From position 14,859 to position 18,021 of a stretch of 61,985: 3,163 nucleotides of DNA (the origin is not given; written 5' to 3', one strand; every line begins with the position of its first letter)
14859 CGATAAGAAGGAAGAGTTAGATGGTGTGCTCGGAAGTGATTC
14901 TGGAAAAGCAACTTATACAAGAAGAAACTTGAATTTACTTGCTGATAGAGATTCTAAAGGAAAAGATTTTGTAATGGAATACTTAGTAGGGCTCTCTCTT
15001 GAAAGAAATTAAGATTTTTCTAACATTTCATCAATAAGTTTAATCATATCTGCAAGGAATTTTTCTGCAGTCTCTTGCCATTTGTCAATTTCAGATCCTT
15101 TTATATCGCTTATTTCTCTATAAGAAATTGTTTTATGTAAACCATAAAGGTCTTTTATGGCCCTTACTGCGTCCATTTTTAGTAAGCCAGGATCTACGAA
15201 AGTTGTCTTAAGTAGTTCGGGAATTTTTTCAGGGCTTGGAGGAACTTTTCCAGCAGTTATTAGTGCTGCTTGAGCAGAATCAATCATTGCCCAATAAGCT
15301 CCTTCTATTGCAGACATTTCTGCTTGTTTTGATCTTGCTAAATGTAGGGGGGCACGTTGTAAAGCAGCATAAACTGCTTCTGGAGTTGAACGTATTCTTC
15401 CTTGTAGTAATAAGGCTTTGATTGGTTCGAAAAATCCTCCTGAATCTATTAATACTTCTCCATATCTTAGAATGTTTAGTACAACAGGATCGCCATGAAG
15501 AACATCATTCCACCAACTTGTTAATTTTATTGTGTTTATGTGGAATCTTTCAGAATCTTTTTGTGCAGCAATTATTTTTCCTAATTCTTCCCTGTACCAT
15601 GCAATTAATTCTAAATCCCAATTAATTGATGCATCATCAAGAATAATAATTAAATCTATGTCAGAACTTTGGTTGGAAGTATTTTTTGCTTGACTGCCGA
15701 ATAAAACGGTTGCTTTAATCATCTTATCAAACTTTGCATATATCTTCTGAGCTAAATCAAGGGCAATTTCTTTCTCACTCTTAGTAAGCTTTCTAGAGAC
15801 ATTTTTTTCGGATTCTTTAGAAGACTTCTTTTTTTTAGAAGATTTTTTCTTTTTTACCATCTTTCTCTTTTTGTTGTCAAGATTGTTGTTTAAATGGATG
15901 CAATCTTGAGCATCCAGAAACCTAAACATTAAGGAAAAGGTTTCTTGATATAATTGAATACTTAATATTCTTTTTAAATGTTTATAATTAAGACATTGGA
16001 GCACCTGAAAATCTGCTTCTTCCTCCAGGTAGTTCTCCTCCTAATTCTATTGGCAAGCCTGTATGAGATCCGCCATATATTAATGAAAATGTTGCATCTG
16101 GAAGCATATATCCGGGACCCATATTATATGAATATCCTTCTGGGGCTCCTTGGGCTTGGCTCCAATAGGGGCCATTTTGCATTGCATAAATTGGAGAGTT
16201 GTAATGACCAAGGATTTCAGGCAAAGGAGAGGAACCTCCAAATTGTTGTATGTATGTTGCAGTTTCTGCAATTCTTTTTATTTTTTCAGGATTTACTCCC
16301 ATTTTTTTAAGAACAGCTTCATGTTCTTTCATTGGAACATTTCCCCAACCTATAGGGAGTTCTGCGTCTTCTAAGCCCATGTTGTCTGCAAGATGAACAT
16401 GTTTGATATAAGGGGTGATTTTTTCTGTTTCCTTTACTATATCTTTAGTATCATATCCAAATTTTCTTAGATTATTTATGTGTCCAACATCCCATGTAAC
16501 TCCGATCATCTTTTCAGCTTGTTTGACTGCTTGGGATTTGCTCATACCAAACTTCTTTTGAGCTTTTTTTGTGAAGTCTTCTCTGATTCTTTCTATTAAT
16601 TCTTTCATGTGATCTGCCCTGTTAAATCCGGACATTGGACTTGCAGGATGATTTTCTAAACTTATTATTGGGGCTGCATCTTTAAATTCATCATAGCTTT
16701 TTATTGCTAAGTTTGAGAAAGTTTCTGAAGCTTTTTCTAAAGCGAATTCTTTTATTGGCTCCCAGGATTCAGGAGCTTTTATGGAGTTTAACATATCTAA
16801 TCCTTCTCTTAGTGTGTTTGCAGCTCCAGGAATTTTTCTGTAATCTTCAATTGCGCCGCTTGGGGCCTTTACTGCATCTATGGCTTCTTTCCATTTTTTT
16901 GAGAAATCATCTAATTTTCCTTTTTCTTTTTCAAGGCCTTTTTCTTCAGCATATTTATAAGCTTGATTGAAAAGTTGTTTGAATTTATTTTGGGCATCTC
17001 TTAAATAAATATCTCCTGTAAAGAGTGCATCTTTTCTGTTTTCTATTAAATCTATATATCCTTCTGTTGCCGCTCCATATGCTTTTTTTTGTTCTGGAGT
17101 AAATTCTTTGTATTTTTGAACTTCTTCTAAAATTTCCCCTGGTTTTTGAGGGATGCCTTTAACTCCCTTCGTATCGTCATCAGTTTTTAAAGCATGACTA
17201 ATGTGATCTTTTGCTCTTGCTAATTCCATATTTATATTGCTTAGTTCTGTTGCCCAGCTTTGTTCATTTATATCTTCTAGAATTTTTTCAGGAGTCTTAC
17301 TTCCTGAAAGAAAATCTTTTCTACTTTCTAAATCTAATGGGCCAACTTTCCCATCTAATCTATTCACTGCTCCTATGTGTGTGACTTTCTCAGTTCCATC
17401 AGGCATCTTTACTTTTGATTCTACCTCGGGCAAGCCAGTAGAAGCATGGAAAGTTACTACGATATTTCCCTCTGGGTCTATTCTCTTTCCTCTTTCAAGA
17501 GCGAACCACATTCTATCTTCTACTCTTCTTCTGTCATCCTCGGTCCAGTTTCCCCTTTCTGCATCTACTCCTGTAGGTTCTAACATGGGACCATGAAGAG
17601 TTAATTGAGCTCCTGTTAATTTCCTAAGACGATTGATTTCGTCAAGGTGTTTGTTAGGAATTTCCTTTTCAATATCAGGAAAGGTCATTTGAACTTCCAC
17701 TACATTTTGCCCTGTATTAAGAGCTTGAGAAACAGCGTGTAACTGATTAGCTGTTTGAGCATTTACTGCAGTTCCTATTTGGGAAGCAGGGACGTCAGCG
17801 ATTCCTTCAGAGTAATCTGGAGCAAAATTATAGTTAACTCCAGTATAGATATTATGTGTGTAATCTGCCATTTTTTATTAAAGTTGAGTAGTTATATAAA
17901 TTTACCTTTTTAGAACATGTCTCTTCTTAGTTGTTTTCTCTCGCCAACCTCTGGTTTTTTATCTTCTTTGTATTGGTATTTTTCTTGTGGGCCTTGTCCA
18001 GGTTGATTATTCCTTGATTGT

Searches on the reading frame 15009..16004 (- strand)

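Call 106: search_protein_families(library=pfam, proteins=[window:15009-16004:-], max_evalue=0.1)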
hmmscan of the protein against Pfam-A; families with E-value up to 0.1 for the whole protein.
window:15009-16004:- (331 aa): 3 families
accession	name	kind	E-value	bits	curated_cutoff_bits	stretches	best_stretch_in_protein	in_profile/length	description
PF18765.7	Polbeta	-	5.6e-08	33.3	26.9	1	91-131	8-47/93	Polymerase beta, Nucleotidyltransferase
PF01909.29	NTP_transf_2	-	1.1e-06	29.4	21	1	93-141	12-64/93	Nucleotidyltransferase domain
PF22600.2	MTPAP-like_central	-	0.0019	18.7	27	1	68-127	13-70/139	Poly(A) RNA polymerase, mitochondrial-like, central palm domain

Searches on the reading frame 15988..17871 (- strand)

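Call 101: search_protein_families(library=pfam, proteins=[window:15988-17871:-], max_evalue=0.00001)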
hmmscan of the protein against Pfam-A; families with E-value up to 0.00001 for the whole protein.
window:15988-17871:- (627 aa): 1 family
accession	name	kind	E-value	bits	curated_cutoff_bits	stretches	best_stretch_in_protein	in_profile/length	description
PF01261.30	AP_endonuc_2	-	2.1e-12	47.7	31.1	1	454-526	151-221/249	Xylose isomerase-like TIM barrel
